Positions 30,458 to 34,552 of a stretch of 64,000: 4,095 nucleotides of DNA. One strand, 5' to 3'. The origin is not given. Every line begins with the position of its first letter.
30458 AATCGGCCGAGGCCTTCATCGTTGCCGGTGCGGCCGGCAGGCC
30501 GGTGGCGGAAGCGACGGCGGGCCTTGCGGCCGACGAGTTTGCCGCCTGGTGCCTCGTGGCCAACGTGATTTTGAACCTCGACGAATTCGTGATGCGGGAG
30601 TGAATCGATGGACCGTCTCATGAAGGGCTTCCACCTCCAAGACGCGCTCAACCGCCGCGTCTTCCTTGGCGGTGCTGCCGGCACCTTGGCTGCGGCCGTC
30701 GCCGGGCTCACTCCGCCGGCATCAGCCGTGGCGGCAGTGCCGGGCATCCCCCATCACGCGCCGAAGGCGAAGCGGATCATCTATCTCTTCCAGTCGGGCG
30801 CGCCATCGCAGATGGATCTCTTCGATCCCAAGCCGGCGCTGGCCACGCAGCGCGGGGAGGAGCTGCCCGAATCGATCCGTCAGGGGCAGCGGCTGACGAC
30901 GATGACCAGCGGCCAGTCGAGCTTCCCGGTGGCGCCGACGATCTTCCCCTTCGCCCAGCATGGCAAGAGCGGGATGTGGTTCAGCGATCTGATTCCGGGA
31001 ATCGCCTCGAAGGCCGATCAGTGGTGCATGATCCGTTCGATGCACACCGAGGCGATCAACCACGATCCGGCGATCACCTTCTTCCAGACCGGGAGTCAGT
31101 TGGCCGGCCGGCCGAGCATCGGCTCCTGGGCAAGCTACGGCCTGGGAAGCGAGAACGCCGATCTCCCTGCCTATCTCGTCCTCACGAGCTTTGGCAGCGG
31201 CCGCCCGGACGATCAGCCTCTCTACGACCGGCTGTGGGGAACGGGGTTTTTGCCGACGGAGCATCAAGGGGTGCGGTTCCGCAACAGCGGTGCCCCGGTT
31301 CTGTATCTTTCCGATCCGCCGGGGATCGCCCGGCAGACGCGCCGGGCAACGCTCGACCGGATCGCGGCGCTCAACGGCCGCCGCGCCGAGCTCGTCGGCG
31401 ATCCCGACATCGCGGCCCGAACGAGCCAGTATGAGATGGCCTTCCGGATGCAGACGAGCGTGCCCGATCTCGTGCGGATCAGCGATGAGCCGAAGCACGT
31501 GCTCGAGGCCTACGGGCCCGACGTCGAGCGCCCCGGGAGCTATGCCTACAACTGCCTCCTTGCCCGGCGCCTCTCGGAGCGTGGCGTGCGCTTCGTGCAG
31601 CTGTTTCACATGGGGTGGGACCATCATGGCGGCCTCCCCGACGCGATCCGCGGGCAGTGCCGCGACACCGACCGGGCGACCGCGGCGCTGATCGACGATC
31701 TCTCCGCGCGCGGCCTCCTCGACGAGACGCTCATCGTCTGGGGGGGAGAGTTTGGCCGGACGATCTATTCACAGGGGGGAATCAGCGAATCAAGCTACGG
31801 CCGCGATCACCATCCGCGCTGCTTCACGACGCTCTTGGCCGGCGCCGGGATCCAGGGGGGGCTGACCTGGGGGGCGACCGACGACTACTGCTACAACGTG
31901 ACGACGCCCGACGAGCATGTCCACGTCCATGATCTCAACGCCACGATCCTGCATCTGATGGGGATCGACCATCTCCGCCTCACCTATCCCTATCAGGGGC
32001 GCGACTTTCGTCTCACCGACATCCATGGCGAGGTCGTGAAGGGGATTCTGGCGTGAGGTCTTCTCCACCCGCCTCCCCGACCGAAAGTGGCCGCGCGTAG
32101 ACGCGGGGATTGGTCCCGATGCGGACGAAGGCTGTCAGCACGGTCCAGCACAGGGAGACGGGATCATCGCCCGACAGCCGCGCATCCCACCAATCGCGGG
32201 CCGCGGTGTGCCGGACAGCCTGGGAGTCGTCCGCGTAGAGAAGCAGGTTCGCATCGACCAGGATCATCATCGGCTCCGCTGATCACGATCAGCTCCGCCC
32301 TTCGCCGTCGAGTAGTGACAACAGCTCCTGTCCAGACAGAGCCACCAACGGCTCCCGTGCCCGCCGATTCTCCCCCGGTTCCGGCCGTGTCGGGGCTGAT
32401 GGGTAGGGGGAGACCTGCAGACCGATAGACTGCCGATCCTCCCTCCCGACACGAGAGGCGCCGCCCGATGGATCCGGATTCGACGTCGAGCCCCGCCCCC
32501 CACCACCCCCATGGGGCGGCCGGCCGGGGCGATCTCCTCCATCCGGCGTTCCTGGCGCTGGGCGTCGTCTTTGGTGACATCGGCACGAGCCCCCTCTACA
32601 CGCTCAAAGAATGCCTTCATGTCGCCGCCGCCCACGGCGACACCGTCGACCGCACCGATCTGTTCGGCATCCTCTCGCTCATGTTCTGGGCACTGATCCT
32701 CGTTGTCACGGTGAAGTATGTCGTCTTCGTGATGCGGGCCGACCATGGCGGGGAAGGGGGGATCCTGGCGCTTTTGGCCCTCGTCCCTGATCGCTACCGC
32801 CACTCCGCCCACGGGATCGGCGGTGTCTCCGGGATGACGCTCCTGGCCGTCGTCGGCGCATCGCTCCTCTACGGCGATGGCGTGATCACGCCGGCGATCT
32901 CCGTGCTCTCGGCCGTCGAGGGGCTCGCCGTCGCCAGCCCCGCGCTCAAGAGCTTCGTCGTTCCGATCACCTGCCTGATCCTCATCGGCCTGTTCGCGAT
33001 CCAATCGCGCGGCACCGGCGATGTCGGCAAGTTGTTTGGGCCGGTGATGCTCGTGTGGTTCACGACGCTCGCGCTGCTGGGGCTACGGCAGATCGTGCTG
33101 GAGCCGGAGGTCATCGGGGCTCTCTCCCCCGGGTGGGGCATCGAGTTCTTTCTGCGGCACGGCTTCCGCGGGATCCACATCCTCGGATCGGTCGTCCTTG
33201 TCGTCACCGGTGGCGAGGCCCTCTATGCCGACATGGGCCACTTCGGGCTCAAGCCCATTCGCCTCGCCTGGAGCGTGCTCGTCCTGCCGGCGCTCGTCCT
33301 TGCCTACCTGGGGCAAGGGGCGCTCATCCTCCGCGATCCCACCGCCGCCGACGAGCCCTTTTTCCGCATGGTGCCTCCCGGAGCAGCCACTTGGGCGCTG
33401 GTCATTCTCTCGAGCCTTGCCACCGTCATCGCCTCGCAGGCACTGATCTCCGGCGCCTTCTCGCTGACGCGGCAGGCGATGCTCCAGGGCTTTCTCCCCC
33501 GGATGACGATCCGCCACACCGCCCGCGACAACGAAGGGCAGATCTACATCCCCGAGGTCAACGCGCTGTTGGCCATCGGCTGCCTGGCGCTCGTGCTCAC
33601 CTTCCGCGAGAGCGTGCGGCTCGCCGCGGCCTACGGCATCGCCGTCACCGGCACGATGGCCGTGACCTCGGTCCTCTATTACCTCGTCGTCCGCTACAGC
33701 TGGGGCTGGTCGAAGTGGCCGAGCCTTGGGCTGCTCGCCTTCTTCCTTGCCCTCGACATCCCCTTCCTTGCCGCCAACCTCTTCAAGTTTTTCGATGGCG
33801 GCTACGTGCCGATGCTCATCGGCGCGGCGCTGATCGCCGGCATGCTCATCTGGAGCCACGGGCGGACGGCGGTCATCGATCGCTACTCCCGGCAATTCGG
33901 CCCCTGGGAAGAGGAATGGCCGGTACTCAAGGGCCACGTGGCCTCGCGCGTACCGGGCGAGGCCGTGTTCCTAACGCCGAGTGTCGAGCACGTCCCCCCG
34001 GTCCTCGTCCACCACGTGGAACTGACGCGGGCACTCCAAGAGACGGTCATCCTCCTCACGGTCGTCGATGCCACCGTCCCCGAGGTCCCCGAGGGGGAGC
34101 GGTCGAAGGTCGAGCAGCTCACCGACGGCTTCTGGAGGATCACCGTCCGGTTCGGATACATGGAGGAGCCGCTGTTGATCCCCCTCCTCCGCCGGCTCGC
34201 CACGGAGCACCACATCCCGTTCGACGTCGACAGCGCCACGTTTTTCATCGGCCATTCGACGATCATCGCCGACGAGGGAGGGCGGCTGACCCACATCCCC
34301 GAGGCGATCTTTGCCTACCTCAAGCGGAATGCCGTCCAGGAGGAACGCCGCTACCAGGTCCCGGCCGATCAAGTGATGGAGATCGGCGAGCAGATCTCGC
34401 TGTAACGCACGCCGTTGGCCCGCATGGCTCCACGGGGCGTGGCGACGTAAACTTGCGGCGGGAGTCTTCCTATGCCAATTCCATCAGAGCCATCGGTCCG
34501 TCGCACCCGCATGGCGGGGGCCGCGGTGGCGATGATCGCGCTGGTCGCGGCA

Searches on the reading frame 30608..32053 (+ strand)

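Call 68: search_protein_families(library=pfam, proteins=[window:30608-32053:+], max_evalue=0.00001)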
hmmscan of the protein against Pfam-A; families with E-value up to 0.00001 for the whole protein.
window:30608-32053:+ (482 aa): 1 family
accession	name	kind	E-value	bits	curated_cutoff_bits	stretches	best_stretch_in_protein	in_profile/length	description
PF07394.17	DUF1501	-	2.9e-148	494.6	27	1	54-481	1-390/390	Protein of unknown function (DUF1501)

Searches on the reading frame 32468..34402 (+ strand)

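Call 67: search_protein_families(library=pfam, proteins=[window:32468-34402:+], max_evalue=0.00001)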
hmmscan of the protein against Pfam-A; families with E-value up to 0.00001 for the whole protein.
window:32468-34402:+ (645 aa): 2 families
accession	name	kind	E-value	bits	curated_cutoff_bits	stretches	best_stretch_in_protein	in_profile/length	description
PF02705.21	K_trans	-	1e-177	591.6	24.8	1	28-473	3-441/454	K+ potassium transporter integral membrane domain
PF22776.1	K_trans_C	-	9.4e-39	133.1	24.8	1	496-644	1-150/151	K+ potassium transporter C-terminal domain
